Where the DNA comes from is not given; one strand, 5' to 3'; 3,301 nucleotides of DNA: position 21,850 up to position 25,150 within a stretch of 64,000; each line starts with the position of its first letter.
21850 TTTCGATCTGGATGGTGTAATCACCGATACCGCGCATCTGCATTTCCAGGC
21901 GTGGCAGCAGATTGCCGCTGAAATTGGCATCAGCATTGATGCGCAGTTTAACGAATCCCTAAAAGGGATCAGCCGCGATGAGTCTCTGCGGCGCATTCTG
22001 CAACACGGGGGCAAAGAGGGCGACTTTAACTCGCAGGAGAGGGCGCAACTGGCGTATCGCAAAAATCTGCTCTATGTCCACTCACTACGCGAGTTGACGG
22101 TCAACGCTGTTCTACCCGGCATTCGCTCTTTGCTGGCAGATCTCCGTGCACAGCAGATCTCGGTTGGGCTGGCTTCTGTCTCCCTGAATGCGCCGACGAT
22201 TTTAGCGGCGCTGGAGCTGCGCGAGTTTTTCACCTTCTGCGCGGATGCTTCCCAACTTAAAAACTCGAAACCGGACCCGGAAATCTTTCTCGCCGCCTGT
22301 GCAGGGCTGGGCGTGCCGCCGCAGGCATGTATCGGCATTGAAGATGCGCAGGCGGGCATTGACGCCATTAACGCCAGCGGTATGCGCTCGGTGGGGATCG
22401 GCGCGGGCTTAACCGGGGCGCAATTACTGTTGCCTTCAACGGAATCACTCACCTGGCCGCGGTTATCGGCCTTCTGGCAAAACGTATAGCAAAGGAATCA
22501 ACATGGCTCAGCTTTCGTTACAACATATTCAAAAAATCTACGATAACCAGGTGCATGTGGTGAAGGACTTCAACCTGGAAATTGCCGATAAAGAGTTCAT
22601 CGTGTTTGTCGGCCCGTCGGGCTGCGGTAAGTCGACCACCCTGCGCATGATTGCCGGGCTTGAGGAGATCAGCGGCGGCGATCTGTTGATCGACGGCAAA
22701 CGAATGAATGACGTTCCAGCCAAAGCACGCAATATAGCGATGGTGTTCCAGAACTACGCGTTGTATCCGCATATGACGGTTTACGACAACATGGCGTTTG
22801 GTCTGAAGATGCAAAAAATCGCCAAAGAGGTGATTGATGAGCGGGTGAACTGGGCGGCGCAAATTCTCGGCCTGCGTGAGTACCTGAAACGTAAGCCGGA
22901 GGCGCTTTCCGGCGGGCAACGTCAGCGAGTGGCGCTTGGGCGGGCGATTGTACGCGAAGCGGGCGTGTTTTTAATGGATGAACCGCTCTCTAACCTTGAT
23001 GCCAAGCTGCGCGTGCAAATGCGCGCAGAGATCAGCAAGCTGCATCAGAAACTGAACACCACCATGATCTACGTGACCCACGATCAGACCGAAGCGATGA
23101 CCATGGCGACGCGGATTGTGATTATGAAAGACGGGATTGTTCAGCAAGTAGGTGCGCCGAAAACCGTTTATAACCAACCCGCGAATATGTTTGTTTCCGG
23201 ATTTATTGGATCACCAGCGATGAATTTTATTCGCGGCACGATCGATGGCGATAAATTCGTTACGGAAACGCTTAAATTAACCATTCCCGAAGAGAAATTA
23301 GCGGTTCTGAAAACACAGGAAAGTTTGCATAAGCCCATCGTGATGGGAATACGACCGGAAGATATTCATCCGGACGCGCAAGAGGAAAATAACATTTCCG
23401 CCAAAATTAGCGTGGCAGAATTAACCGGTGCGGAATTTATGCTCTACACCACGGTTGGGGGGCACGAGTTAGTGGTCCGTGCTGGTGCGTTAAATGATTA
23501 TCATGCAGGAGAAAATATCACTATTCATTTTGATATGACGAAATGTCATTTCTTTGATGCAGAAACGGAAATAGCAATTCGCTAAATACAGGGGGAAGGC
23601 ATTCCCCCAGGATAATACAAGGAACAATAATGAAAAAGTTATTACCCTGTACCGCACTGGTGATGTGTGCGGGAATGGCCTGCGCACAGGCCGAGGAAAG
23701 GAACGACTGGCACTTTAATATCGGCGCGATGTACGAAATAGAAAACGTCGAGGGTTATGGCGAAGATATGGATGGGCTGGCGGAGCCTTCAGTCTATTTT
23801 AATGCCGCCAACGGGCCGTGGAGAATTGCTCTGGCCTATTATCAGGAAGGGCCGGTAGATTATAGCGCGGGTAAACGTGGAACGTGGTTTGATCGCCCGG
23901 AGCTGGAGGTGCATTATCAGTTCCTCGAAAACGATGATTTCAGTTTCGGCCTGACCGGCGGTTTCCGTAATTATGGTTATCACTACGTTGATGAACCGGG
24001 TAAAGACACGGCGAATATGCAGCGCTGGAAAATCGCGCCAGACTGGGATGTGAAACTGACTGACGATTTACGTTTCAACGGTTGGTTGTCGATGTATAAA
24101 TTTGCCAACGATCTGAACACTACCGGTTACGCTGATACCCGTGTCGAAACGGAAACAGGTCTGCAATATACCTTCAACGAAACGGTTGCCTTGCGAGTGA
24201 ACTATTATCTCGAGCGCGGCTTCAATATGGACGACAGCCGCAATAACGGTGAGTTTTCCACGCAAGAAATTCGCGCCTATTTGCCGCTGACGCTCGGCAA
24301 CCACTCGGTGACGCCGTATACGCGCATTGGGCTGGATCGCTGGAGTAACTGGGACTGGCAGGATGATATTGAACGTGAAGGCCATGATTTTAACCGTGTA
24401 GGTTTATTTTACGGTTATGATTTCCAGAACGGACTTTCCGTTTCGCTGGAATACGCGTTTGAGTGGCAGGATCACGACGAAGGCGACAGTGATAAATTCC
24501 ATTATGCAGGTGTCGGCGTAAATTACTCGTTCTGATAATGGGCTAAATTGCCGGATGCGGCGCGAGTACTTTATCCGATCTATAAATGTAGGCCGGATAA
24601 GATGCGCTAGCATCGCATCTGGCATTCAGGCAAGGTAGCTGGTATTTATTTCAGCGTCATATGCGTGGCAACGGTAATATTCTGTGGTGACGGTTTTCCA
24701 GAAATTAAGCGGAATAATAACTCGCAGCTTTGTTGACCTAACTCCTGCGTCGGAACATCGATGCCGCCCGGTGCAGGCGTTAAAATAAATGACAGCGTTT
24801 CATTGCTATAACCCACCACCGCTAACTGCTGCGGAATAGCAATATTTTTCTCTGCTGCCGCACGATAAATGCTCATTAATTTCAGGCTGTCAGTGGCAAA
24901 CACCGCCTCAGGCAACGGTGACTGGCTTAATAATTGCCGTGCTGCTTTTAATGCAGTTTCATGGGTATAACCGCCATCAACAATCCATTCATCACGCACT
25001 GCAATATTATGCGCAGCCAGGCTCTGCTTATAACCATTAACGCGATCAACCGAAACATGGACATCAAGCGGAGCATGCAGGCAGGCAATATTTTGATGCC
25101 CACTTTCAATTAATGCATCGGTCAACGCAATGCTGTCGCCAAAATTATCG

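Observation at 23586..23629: Hairpin in the 44-bp ycjV-ompG spacer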

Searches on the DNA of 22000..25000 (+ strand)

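Call 6: search_rna_families(source=window, start=22000, end=25000, threshold=evalue, max_evalue=10)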
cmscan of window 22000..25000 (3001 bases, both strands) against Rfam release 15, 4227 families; matches with E-value up to 10: 3.
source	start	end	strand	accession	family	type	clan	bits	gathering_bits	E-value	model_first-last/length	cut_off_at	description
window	24591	24656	-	RF02564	naRNA4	Gene; sRNA;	-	35.9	59.5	0.00049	1-77/77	no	Nucleoid-associated noncoding RNA 4 (CssrE)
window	22298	22403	+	RF02935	che1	Gene; sRNA;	-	19.3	54.1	8.5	1-91/91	no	che1 RNA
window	24591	24631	+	RF02564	naRNA4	Gene; sRNA;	-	19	59.5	2.9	1-77/77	no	Nucleoid-associated noncoding RNA 4 (CssrE)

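Call 7: search_dna_similar(query=window:23300-23900:+, collection=ecoli_genomes, mode=near, max_rows=30, rows=spread)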
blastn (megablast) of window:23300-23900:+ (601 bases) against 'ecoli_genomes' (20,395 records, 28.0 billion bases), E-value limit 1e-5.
Records with a match: 5004; places in all: 5009; records where one place covers at least 80% of the query: 4991.
Genomes with a match: 5004 of 5426; with a place that covers at least 80% of the query: 4991. Places per genome that has any: lowest 1, median 1, highest 2. On chromosomes: 5003 places; on plasmids: 6.
Best place of each record, by identity: >=99% 3185; 95-99% 1819.
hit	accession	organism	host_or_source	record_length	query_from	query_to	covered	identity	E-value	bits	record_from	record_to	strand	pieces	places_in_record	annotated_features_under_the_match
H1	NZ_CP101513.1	Escherichia coli strain HH194M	migratory bird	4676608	1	601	100%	100.0%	0e+0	1129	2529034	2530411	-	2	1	IS1-like element IS1A family transposase | ompG: monomeric porin OmpG | TOBE domain-containing protein | ABC transporter ATP-binding protein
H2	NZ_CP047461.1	Escherichia coli strain ZF34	a feces sample of swine origin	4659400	1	601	100%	100.0%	0e+0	1110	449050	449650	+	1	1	ABC transporter ATP-binding protein | ompG: monomeric porin OmpG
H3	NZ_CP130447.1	Escherichia coli strain 11899A_LBHALD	Homo sapiens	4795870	1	601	100%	100.0%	0e+0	1110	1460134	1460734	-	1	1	ABC transporter ATP-binding protein | ompG: monomeric porin OmpG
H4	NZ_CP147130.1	Escherichia coli strain KFu015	river water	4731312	1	601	100%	100.0%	0e+0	1110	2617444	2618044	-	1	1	ABC transporter ATP-binding protein | ompG: monomeric porin OmpG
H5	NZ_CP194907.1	Escherichia coli strain FAHZZU7007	Homo sapiens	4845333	1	601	100%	100.0%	0e+0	1110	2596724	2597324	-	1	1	ABC transporter ATP-binding protein | ompG: monomeric porin OmpG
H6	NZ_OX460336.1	Escherichia coli strain EC0026B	Derived from parental isolate EC0026B ...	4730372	1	601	100%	100.0%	0e+0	1110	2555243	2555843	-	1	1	ABC transporter ATP-binding protein | ompG: monomeric porin OmpG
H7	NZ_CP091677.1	Escherichia coli strain KFu022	river water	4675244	1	601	100%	99.8%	0e+0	1105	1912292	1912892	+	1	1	ABC transporter ATP-binding protein | ompG: monomeric porin OmpG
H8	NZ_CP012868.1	Escherichia coli str. K-12 substr. MG1655 strain K-12 ...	missing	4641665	1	601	100%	99.8%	0e+0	1103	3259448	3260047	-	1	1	ABC transporter ATP-binding protein | ompG: monomeric porin OmpG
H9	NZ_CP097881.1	Escherichia coli str. K-12 substr. MG1655 strain K-12 ...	not applicable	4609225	1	601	100%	99.8%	0e+0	1103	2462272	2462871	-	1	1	ABC transporter ATP-binding protein | ompG: monomeric porin OmpG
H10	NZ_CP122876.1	Escherichia coli strain ETEC1717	Sus scrofa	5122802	1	601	100%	99.7%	0e+0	1099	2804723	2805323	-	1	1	ABC transporter ATP-binding protein | ompG: monomeric porin OmpG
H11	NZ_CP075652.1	Escherichia coli strain STEC17-183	Homo sapiens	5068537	1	601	100%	99.5%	0e+0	1094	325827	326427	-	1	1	ABC transporter ATP-binding protein | ompG: monomeric porin OmpG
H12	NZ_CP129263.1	Escherichia coli strain STEC1588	Homo sapiens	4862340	1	601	100%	99.5%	0e+0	1094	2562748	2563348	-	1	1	ABC transporter ATP-binding protein | ompG: monomeric porin OmpG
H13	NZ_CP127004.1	Escherichia coli strain YZ3-11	pork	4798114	1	601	100%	99.5%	0e+0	1094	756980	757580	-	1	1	ABC transporter ATP-binding protein | ompG: monomeric porin OmpG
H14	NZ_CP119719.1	Escherichia coli strain IZSBS22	missing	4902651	1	601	100%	99.5%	0e+0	1094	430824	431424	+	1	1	ABC transporter ATP-binding protein | ompG: monomeric porin OmpG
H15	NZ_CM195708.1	Escherichia coli strain CD09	Homo sapiens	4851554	1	601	100%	99.5%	0e+0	1094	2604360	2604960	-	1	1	ABC transporter ATP-binding protein | ompG: monomeric porin OmpG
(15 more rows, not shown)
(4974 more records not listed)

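Call 24: build_rna_model(alignment_id=A4, structure=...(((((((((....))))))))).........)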
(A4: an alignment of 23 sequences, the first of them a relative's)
Model R1 built from alignment A4 (23 sequences, 34 columns); structure: as given.
model positions 34; base pairs 9; branch points 0; effective number of sequences 23; information 0.976 bits per position. Calibrated on 0.2 Mb of random sequence (short: E-values are rough).
structure used (alignment columns):
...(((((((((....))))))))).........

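Call 25: search_with_rna_model(model_id=R1, sources=[window, L001, L002, L003, L004, L005, L006, L007, L009, L011, L012, L013, L014, L015, L016, L017, L018, L019, L020, L021, L022, L023, L025, L026, L027, L028, L029, L030, L031, L032, L033, L034, L035, L036, L037, L038, L039, L040, L041, L042, L043, L044, L045, L046, L047, L048, L049, L050, L051, L052, L053, L054, L055, L056, L057, L058, L059, L060, L061, L062], max_evalue=10, make_alignment=true)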
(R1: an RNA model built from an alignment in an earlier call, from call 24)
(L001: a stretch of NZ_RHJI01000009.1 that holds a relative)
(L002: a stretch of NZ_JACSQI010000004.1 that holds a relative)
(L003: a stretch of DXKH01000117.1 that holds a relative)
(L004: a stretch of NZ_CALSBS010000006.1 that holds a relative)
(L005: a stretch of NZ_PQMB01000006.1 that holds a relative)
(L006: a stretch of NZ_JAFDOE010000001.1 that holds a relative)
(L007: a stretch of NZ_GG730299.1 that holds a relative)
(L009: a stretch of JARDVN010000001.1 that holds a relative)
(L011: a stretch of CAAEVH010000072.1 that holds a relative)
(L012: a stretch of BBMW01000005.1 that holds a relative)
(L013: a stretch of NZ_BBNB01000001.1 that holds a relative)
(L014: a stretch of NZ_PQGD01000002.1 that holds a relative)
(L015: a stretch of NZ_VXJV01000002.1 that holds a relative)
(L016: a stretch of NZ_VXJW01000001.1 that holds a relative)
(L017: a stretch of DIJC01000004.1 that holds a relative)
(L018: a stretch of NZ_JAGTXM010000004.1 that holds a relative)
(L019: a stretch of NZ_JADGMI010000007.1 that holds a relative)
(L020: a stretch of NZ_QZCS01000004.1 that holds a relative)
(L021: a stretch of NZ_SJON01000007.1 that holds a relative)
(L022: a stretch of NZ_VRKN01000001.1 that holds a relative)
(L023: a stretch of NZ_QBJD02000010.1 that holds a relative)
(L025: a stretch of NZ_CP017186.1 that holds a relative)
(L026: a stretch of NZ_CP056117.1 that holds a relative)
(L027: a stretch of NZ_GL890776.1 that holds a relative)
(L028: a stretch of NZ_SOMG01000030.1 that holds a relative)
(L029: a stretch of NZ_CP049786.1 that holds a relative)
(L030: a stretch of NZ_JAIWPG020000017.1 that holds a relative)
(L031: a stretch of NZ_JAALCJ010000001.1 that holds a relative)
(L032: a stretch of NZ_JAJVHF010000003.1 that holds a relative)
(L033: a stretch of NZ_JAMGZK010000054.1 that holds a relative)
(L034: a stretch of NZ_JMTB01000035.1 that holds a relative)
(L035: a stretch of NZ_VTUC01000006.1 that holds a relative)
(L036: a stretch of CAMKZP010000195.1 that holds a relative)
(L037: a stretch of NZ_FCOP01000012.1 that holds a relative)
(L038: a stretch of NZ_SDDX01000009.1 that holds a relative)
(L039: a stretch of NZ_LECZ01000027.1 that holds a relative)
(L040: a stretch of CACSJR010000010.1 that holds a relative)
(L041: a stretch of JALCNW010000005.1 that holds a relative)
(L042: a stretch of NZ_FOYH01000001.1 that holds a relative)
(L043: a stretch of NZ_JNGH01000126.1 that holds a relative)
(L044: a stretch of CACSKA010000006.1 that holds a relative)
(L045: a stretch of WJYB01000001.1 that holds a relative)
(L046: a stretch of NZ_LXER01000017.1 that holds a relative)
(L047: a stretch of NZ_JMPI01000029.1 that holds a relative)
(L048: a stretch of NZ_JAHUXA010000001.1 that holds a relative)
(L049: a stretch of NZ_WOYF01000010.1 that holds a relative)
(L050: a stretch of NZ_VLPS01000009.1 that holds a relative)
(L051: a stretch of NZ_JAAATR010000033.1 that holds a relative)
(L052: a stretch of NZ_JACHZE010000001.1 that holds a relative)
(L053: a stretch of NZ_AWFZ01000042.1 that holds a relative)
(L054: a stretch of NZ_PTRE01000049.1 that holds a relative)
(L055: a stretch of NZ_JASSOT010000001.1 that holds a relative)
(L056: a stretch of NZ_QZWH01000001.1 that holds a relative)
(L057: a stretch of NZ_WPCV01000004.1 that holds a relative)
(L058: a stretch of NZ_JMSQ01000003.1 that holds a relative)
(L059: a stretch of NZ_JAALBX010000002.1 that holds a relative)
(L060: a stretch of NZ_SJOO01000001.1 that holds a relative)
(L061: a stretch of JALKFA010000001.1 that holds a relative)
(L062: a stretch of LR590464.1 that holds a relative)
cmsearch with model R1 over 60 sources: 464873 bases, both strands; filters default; matches with E-value up to 10: 87.
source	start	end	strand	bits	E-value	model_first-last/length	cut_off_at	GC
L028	2944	2977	+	48.4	1.1e-13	1-34/34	no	0.35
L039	2943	2976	+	48.4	1.1e-13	1-34/34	no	0.35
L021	2943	2976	+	47.5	2.3e-13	1-34/34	no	0.38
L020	2943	2976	+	47.1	3.2e-13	1-34/34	no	0.35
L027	2943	2976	+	47.1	3.2e-13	1-34/34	no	0.35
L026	2943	2976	+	45.1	1.8e-12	1-34/34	no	0.38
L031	2944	2977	+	44.9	2.1e-12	1-34/34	no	0.38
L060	2942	2975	+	44.9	2.1e-12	1-34/34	no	0.35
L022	1212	1245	+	44.8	2.2e-12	1-34/34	no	0.38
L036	1877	1910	+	44.7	2.4e-12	1-34/34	no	0.41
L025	1159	1192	+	44.2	3.8e-12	1-34/34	no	0.38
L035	2942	2975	+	41.5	3.7e-11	1-34/34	no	0.38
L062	2943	2976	+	40.9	5.8e-11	1-34/34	no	0.41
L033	2942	2975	+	40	1.2e-10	1-34/34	no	0.53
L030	2946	2979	+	38.3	5.4e-10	1-34/34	no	0.32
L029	2943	2976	+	37.6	9.5e-10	1-34/34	no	0.44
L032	2945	2978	+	35.7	4.5e-09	1-34/34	no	0.32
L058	2927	2960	+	34.6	1.1e-08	1-34/34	no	0.5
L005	2935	2968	+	34.5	1.2e-08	1-34/34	no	0.44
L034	2944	2977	+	33.2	3.8e-08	1-34/34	no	0.47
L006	2935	2968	+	31.1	2.1e-07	1-34/34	no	0.47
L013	2933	2966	+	28.7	1.7e-06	1-34/34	no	0.56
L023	2946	2976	+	27.4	4.7e-06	1-34/34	no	0.39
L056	2948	2979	+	25.5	2.5e-05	1-34/34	no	0.5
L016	2930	2963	+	24.7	4.5e-05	1-34/34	no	0.47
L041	2943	2976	+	24.7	4.6e-05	1-34/34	no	0.5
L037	2949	2977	+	24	8.5e-05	1-34/34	no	0.59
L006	2929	2962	-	22.3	0.00034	1-34/34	no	0.38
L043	2944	2977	+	22.2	0.00038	1-34/34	no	0.56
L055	2943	2976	+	21.8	0.00053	1-34/34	no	0.47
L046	2949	2980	+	20.2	0.002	1-34/34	no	0.53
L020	3922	3955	+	19.5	0.0036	1-34/34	no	0.53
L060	2946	2965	-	19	0.0054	5-24/34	no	0.45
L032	2949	2968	-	19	0.0054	5-24/34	no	0.45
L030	2950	2969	-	19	0.0054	5-24/34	no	0.45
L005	2929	2962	-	18.9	0.0062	1-34/34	no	0.38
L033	2945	2966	-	18.7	0.0073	4-25/34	no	0.68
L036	1881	1900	-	18.4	0.0089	5-24/34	no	0.55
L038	2943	2975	+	18.4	0.0091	1-34/34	no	0.42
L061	2942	2963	-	17.9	0.014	4-25/34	no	0.64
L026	3923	3954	+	17.2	0.025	1-34/34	no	0.56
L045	2943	2975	+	16.9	0.034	1-34/34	no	0.55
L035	2946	2965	-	16.4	0.05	5-24/34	no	0.5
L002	2951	2984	-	16.2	0.059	1-34/34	no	0.47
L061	2942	2968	+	15.3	0.13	4-30/34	no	0.52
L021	3922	3955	+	15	0.16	1-34/34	no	0.56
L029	2946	2967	-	14.9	0.17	4-25/34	no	0.55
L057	2940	2957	+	14.7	0.21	6-23/34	no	0.56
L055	3923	3956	+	14.2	0.31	1-34/34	no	0.65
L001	2951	2984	-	14.1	0.33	1-34/34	no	0.56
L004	2951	2984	-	14.1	0.33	1-34/34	no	0.56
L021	2947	2966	-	14.1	0.35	5-24/34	no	0.45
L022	1216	1235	-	14.1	0.35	5-24/34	no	0.45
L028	2948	2967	-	14.1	0.35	5-24/34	no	0.45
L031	2948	2967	-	14.1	0.35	5-24/34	no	0.45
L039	2947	2966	-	14.1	0.35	5-24/34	no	0.45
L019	2951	2973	+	14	0.38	4-28/34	no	0.52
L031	3922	3955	+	13.6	0.5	1-34/34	no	0.62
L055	2937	2970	-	13.5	0.58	1-34/34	no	0.47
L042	2559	2610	+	13.2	0.73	1-34/34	no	0.52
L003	2951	2984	-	13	0.84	1-34/34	no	0.53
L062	2947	2966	-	12.9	0.92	5-24/34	no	0.55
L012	1612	1633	-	12.9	0.95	1-34/34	no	0.45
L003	2962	2979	+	12.8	1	6-23/34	no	0.72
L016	2924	2957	-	12.8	1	1-34/34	no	0.47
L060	3923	3956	+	12.7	1.1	1-34/34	no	0.71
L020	2947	2966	-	12.6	1.2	5-24/34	no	0.5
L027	2947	2966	-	12.6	1.2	5-24/34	no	0.5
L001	1633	1654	-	12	1.9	1-34/34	no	0.5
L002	1627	1648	-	12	1.9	1-34/34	no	0.5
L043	2947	2968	-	12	2.1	4-25/34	no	0.59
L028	3924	3956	+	11.9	2.1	1-34/34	no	0.55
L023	3917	3949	-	11.9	2.2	1-34/34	no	0.76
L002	2962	2979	+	11.8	2.3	6-23/34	no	0.67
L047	2949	2980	+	11.8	2.4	1-34/34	no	0.56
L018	3863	3896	+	11.3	3.5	1-34/34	no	0.59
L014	3906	3940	-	11.2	3.7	1-34/34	no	0.51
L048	1604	1625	-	11.2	3.9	1-34/34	no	0.55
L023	4731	4752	+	11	4.5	1-34/34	no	0.45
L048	5075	5112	-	10.9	5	1-34/34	no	0.53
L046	4741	4761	+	10.8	5.5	1-34/34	no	0.52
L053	2940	2972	+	10.7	5.8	1-34/34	no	0.55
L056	5980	6008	-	10.6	6.3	1-34/34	no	0.52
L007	2919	2948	-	10.5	7.1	1-34/34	no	0.5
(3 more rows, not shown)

Alignment A5: 87 matches aligned to the model, 65 columns, each read 5' to 3' on its own strand. Consensus structure (alignment columns), stored with it:
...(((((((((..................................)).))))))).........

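Call 31: search_dna_similar(query=window:23570-23650:+, collection=ecoli_genomes, mode=near, max_rows=40, rows=spread)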
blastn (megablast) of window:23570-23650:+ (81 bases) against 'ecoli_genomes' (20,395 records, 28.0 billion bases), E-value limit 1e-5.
Records with a match: 4996; places in all: 5003; records where one place covers at least 80% of the query: 4990.
Genomes with a match: 4996 of 5426; with a place that covers at least 80% of the query: 4990. Places per genome that has any: lowest 1, median 1, highest 2. On chromosomes: 4997 places; on plasmids: 6.
Best place of each record, by identity: >=99% 2108; 95-99% 2886; 90-95% 2.
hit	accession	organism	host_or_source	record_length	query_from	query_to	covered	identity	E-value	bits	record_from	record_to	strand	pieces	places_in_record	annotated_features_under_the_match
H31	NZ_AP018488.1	Escherichia coli O157:H7 strain PV15-279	Homo sapiens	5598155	1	81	100%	100.0%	6e-34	150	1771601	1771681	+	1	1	ompG: monomeric porin OmpG | ABC transporter ATP-binding protein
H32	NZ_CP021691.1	Escherichia coli strain AR_0151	missing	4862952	1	81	100%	100.0%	6e-34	150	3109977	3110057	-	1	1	ompG: monomeric porin OmpG | ABC transporter ATP-binding protein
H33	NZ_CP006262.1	Escherichia coli O145:H28 str. RM13516 strain RM13516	Homo sapiens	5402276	1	81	100%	100.0%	6e-34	150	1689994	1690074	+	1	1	ompG: monomeric porin OmpG | ABC transporter ATP-binding protein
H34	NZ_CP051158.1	Escherichia coli strain 17MR471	missing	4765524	1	81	100%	100.0%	6e-34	150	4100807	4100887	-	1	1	ompG: monomeric porin OmpG | ABC transporter ATP-binding protein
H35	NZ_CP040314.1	Escherichia coli strain MA11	meat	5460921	1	81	100%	100.0%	6e-34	150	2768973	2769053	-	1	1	ompG: monomeric porin OmpG | ABC transporter ATP-binding protein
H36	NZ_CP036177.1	Escherichia coli strain WCHEC025970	Homo sapiens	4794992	1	81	100%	100.0%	6e-34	150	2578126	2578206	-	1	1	ompG: monomeric porin OmpG | ABC transporter ATP-binding protein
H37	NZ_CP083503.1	Escherichia coli strain elppa5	Homo sapiens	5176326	1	81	100%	100.0%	6e-34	150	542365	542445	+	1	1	ompG: monomeric porin OmpG | ABC transporter ATP-binding protein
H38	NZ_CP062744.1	Escherichia coli O157:H7 strain Z1615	Bovine Faeces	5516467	1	81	100%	100.0%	6e-34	150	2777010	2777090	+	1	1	ompG: monomeric porin OmpG | ABC transporter ATP-binding protein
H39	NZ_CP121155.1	Escherichia coli strain E67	bovine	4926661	1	81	100%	100.0%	6e-34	150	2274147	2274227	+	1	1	ompG: monomeric porin OmpG | ABC transporter ATP-binding protein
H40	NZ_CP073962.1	Escherichia coli strain MB31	Poultry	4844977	1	81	100%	100.0%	6e-34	150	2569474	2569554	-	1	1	ompG: monomeric porin OmpG | ABC transporter ATP-binding protein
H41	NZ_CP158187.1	Escherichia coli strain EC0900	Homo sapiens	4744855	1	81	100%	100.0%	6e-34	150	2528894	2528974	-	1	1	ompG: monomeric porin OmpG | ABC transporter ATP-binding protein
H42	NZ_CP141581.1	Escherichia coli strain ECO-104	sputum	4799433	1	81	100%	100.0%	6e-34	150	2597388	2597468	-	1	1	ompG: monomeric porin OmpG | ABC transporter ATP-binding protein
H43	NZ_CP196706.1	Escherichia coli strain EC102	Bovine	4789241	1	81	100%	100.0%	6e-34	150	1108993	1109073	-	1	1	ompG: monomeric porin OmpG | ABC transporter ATP-binding protein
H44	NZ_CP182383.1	Escherichia coli strain Br_178_kylling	-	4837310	1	81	100%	100.0%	6e-34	150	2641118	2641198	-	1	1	ompG: monomeric porin OmpG | ABC transporter ATP-binding protein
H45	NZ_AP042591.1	Escherichia coli strain OkiPb01699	bovine feces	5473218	1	81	100%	100.0%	6e-34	150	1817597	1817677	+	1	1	ompG: monomeric porin OmpG | ABC transporter ATP-binding protein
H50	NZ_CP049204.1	Escherichia coli strain PapM-32-1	Papio papio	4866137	1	81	100%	98.8%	3e-32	145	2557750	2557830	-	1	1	ompG: monomeric porin OmpG | ABC transporter ATP-binding protein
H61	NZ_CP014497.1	Escherichia coli strain ZH193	Homo sapiens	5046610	1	81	100%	97.5%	1e-30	139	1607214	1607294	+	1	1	ompG: monomeric porin OmpG | ABC transporter ATP-binding protein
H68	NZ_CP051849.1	Escherichia coli strain SCU-101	Homo sapiens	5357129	1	81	100%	96.3%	6e-29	134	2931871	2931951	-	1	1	ompG: monomeric porin OmpG | ABC transporter ATP-binding protein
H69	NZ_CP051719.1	Escherichia coli strain SCU-116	Homo sapiens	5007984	1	81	100%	95.1%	3e-27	128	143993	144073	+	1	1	ompG: monomeric porin OmpG | ABC transporter ATP-binding protein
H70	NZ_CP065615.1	Escherichia coli strain FDAARGOS_943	missing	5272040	28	81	67%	98.1%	3e-17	95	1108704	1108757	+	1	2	ompG: monomeric porin OmpG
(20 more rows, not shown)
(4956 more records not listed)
